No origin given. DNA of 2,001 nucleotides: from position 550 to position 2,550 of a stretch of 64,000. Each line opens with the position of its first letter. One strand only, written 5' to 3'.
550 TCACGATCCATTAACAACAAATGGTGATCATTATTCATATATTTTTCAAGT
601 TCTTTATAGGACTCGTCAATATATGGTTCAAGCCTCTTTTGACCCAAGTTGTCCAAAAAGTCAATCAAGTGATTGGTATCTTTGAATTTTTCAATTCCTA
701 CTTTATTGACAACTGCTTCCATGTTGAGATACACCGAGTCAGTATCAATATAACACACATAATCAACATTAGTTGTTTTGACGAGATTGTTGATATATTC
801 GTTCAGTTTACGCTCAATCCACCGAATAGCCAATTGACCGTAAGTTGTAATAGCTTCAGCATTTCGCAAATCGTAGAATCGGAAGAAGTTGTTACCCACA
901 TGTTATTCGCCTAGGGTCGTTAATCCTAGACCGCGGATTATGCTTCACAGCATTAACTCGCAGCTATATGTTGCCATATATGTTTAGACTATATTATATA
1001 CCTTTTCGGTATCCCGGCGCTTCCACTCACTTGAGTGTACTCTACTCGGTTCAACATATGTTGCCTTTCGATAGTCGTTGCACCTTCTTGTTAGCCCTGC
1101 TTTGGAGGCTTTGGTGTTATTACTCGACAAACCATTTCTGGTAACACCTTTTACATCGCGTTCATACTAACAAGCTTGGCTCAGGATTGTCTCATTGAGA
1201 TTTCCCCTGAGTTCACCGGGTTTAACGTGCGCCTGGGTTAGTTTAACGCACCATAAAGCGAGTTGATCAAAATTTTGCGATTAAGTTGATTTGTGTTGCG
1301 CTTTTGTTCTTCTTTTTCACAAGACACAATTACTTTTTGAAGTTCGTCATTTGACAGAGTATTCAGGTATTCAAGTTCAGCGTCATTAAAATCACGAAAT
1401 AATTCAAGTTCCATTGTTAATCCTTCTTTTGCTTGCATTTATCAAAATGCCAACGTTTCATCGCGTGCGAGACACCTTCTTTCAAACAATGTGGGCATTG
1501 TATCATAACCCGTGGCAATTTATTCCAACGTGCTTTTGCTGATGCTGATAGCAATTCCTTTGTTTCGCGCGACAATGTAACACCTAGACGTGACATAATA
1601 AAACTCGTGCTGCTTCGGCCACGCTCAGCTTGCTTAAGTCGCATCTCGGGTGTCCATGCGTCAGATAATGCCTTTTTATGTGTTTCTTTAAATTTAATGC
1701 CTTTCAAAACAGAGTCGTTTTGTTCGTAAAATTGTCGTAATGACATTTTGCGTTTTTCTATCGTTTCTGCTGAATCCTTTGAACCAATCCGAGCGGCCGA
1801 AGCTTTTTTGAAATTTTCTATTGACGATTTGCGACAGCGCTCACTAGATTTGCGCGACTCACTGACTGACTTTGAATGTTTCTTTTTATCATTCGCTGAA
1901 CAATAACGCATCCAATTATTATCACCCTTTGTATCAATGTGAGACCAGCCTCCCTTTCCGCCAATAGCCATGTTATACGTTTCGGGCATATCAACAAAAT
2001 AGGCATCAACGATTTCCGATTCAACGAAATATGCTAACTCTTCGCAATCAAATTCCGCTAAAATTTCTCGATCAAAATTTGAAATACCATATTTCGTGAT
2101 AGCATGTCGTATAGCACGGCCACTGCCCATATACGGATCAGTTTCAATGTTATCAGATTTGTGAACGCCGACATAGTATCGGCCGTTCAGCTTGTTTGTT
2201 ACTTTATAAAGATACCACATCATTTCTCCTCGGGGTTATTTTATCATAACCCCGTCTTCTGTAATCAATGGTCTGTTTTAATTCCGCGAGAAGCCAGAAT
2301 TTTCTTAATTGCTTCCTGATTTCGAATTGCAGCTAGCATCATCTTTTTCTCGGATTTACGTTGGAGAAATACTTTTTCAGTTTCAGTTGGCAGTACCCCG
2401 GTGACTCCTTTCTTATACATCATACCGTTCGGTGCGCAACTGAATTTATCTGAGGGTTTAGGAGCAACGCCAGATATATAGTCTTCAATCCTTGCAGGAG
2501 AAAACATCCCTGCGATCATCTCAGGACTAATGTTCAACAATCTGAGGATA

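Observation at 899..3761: Gene 43 is in pieces: split cistrons, a free-standing GIY-YIG HEG and an ORF-less group I intron at the motif A codons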

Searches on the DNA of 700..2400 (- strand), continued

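Call 41: get_annotated_region(hit=H41, flank=4500)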
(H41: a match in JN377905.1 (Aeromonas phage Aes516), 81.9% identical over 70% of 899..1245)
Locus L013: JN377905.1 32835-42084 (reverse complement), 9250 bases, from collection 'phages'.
description: Aeromonas phage Aes516 clone contig 13 genomic sequence.
organism: Aeromonas phage Aes516 (NCBI taxid 1198024)
taxonomy: Viruses; Duplodnaviria; Heunggongvirae; Uroviricota; Caudoviricetes; Straboviridae; Tulanevirus
host: Aeromonas salmonicida; source: -; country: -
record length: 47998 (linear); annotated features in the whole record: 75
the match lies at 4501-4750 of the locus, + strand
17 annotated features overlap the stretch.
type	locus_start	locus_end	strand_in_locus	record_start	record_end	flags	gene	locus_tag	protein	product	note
CDS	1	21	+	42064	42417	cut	rpbA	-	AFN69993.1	RNAP-binding protein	RpbA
CDS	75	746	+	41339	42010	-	-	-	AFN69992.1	sliding clamp protein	Gp45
CDS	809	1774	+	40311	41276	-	-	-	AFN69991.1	clamp-loader subunit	Gp44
CDS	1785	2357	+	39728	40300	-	-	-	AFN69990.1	clamp-loader subunit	Gp62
CDS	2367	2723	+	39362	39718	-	regA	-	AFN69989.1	translational repressor protein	RegA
CDS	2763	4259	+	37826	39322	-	-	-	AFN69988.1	split DNA polymerase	Gp43A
CDS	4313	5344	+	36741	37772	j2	-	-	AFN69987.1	intein-containing split DNA polymerase precursor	Gp43B1; contains putative intron and N-intein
mat_peptide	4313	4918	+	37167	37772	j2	-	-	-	split DNA polymerase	-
mat_peptide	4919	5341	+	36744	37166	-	-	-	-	putative N-intein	-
CDS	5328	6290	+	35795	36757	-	-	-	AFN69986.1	intein-containing split DNA polymerase precursor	Gp43B2; contains putative C-intein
mat_peptide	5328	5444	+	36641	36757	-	-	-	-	putative C-intein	-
mat_peptide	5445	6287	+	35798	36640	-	-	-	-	split DNA polymerase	-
CDS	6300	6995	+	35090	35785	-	-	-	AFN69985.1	dCMP hydroxymethylase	Gp42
CDS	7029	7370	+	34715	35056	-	-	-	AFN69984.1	initiator of head vertex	Gp40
CDS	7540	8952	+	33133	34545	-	-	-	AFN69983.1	DNA primase-helicase subunit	Gp41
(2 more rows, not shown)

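Call 42: get_annotated_region(hit=H42, flank=4500)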
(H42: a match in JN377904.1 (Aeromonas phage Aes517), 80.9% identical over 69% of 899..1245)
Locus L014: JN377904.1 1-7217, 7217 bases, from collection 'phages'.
description: Aeromonas phage Aes517 DNA polymerase subunit, truncated putative GIY-YIG homing endonuclease, hypothetical protein, DNA polymerase subunit, putative VSR endonuclease, DNA polymerase ...
organism: Aeromonas phage Aes517 (NCBI taxid 1198023)
taxonomy: Viruses; Duplodnaviria; Heunggongvirae; Uroviricota; Caudoviricetes; Straboviridae; Tevenvirinae; Tequatrovirus
host: Aeromonas salmonicida; source: -; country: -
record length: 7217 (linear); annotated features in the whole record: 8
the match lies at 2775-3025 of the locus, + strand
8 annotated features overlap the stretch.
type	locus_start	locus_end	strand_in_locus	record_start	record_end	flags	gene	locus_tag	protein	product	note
CDS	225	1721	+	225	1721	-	-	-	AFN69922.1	DNA polymerase subunit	split gene for polB DNA polymerase, DNA polymerase N-terminal half, gp43A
CDS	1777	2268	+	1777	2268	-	-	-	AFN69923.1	truncated putative GIY-YIG homing endonuclease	-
CDS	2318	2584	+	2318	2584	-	-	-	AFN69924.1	hypothetical protein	-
CDS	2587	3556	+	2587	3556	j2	-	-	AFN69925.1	DNA polymerase subunit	split gene for polB DNA polymerase, split C-terminal half, includes putative N-intein; gp43B1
CDS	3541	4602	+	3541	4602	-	-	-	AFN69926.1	putative VSR endonuclease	-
CDS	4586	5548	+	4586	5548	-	-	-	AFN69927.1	DNA polymerase subunit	split gene for polB DNA polymerase, split C-terminal half, includes putative C-intein; gp43B2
CDS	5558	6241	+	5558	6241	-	-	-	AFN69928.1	dCMP hydroxymethylase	gp42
CDS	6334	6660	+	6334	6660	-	-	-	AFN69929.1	initiator of head vertex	gp40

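Call 43: get_annotated_region(hit=H43, flank=4500)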
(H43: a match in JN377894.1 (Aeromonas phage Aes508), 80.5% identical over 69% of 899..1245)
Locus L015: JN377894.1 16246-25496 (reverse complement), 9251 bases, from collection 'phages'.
description: Aeromonas phage Aes508, complete genome.
organism: Aeromonas phage Aes508 (NCBI taxid 1198013)
taxonomy: Viruses; Duplodnaviria; Heunggongvirae; Uroviricota; Caudoviricetes; Straboviridae; Tulanevirus; Tulanevirus aes508
host: Aeromonas salmonicida; source: -; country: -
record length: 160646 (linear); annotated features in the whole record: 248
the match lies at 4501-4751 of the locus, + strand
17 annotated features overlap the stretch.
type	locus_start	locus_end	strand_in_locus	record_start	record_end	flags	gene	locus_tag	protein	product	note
CDS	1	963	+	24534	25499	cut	-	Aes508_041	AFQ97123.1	clamp-loader subunit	gp44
CDS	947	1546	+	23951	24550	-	-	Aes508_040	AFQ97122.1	clamp-loader subunit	gp62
CDS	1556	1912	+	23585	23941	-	regA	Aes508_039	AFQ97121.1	translational repressor protein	RegA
CDS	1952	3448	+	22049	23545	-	-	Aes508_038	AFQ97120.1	split DNA polymerase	gp43A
CDS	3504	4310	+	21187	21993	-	-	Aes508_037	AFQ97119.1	putative Seg-like homing endonuclease, GIY-YIG family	-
CDS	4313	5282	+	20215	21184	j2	-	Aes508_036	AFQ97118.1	intein-containing split DNA polymerase precursor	gp34B-1; N-terminal fragment including group I intron and N-intein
mat_peptide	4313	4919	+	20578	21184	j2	-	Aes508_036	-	split DNA polymerase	-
mat_peptide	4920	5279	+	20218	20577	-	-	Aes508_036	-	putative intein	-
CDS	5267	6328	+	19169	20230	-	-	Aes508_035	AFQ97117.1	hypothetical protein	-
misc_feature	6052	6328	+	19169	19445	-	-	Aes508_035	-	-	similar to very short patch repair (VSR) endonuclease domain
CDS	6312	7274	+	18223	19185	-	-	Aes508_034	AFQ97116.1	intein-containing split DNA polymerase precursor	gp43B-2; C-terminal fragment including C-intein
mat_peptide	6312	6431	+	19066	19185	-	-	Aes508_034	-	putative intein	-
mat_peptide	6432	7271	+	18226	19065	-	-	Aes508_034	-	split DNA polymerase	-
CDS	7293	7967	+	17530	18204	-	-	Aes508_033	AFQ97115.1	dCMP hydroxymethylase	gp42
CDS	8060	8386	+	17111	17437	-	-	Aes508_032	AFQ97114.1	initiator of head vertex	gp40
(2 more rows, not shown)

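Call 44: get_annotated_region(hit=H45, flank=4500)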
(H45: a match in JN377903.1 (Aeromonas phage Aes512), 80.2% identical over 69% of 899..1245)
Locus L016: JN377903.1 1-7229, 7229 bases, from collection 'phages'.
description: Aeromonas phage Aes512 DNA polymerase subunit, putative GIY-YIG homing endonuclease, DNA polymerase subunit, putative VSR endonuclease, DNA polymerase subunit, dCMP hydroxymethylase, ...
organism: Aeromonas phage Aes512 (NCBI taxid 1198022)
taxonomy: Viruses; Duplodnaviria; Heunggongvirae; Uroviricota; Caudoviricetes; Straboviridae; Tevenvirinae; Tequatrovirus
host: Aeromonas salmonicida; source: -; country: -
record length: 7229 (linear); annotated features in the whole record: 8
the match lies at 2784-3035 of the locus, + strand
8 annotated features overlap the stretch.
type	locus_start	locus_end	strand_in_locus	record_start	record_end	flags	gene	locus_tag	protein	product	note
CDS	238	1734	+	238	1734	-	-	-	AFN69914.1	DNA polymerase subunit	split gene for polB DNA polymerase, DNA polymerase N-terminal half, gp43A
CDS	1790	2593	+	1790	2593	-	-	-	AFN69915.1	putative GIY-YIG homing endonuclease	-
CDS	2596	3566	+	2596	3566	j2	-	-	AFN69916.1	DNA polymerase subunit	split gene for polB DNA polymerase, split C-terminal half, includes putative N-intein; gp43B1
CDS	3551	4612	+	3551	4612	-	-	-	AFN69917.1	putative VSR endonuclease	-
CDS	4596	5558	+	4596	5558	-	-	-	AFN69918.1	DNA polymerase subunit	split gene for polB DNA polymerase, split C-terminal half, includes putative C-intein; gp43B2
CDS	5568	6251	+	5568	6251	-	-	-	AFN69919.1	dCMP hydroxymethylase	gp42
CDS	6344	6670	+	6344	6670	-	-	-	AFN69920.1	initiator of head vertex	gp40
CDS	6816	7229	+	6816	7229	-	-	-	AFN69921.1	DNA primase-helicase subunit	gp41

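Call 82: search_dna_similar(query=L007:2700-4500:+, collection=phages, mode=near, max_rows=12)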
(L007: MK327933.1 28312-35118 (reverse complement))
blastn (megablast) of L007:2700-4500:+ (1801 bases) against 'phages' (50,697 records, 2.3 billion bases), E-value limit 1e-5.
Records with a match: 311; places in all: 312; records where one place covers at least 80% of the query: 1.
Best place of each record, by identity: >=99% 1; 95-99% 1; 90-95% 156; 80-90% 71; 60-80% 82.
By first word of the organism name: Escherichia 176; Klebsiella 83; Shigella 14; Enterobacter 10; Enterobacteria 8; Salmonella 4; phage 3; Edwardsiella 3; Kosakonia 2; Raoultella 2; and 5 more.
By host as written in the record: Escherichia coli 55; - 27; Klebsiella pneumoniae 15; Escherichia coli O157:H7 13; Escherichia coli LF82 13; Klebsiella pneumoniae MRSN414780 10; Escherichia coli K-12 MG1655 6; Escherichia coli str. K-12 substr. MG1655 5; and 104 more.
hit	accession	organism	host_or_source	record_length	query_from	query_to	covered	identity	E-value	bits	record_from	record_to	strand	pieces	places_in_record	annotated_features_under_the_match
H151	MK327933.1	Escherichia phage vB_EcoM_G2285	Escherichia coli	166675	1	1801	100%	100.0%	0e+0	3326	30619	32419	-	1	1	putative DNA polymerase; unable to determine intron/exon boundaries | hypothetical protein | Intron_gpI; UNKNOWN FEATURE KEY misc_rna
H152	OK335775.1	Escherichia phage PSD2002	Escherichia coli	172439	76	1798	40%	88.0%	0e+0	856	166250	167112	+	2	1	DNA polymerase (x2)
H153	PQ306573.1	Escherichia phage vB_EcoM_PTE-Eco05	Escherichia coli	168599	1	1801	28%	94.8%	3e-140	788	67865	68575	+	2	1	hypothetical protein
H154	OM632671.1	Escherichia phage BEU50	Escherichia coli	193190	1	1801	28%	94.6%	7e-137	783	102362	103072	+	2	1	record has no annotation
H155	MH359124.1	Escherichia phage SF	Escherichia coli O157:H7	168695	1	1801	28%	94.6%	3e-140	783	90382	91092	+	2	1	DNA polymerase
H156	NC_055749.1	Escherichia phage SF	Escherichia coli O157:H7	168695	1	1801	28%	94.6%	3e-140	783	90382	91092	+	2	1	DNA polymerase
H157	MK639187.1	Shigella phage SSE1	Shigella dysenteriae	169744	1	1801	28%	94.4%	2e-138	777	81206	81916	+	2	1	DNA polymerase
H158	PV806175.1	Escherichia phage CCU7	Escherichia coli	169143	1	1801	28%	94.6%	2e-138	780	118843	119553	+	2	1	hypothetical protein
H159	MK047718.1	Escherichia phage p000y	Escherichia coli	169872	1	1801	28%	94.4%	3e-135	777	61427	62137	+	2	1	DNA polymerase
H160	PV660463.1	Escherichia phage LF82-41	Escherichia coli LF82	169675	1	1799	28%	94.8%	2e-137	785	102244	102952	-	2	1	DNA polymerase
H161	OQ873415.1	Escherichia phage PECP20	Escherichia coli O157:H7 ATCC 43888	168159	1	1801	28%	94.2%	7e-137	772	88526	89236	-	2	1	DNA-directed DNA polymerase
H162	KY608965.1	Escherichia phage phiEC1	Escherichia coli CP9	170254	1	1801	28%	94.8%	2e-138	782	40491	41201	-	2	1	record has no annotation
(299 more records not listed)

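Call 83: get_annotated_region(hit=H152, flank=2200)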
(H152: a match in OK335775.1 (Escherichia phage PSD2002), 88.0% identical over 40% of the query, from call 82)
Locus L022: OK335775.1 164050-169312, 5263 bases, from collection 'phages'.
description: Escherichia phage PSD2002, complete genome.
organism: Escherichia phage PSD2002 (NCBI taxid 2880953)
taxonomy: Viruses; Duplodnaviria; Heunggongvirae; Uroviricota; Caudoviricetes; Straboviridae; Tevenvirinae; Dhakavirus; Dhakavirus wg01
host: Escherichia coli; source: sewage; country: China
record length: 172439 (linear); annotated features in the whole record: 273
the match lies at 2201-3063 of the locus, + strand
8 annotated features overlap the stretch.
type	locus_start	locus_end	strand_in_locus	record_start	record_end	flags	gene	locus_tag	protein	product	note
CDS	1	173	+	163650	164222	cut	-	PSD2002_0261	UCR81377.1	DNA polymerase clamp loader subunit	DNA polymerase clamp loader subunit Gp62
CDS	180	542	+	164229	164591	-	-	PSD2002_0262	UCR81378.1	endoribonuclease translational repressor of early genes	endoribonuclease translational repressor of early genes, regA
CDS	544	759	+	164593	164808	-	-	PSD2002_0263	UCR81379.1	hypothetical protein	-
CDS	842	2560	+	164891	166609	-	-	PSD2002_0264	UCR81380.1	DNA polymerase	-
CDS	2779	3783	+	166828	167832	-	-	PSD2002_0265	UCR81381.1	DNA polymerase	-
CDS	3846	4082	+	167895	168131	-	-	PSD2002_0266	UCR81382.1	hypothetical protein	-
CDS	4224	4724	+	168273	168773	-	-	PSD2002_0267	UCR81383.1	hypothetical protein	-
CDS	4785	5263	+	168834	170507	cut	-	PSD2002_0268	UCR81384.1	hypothetical protein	-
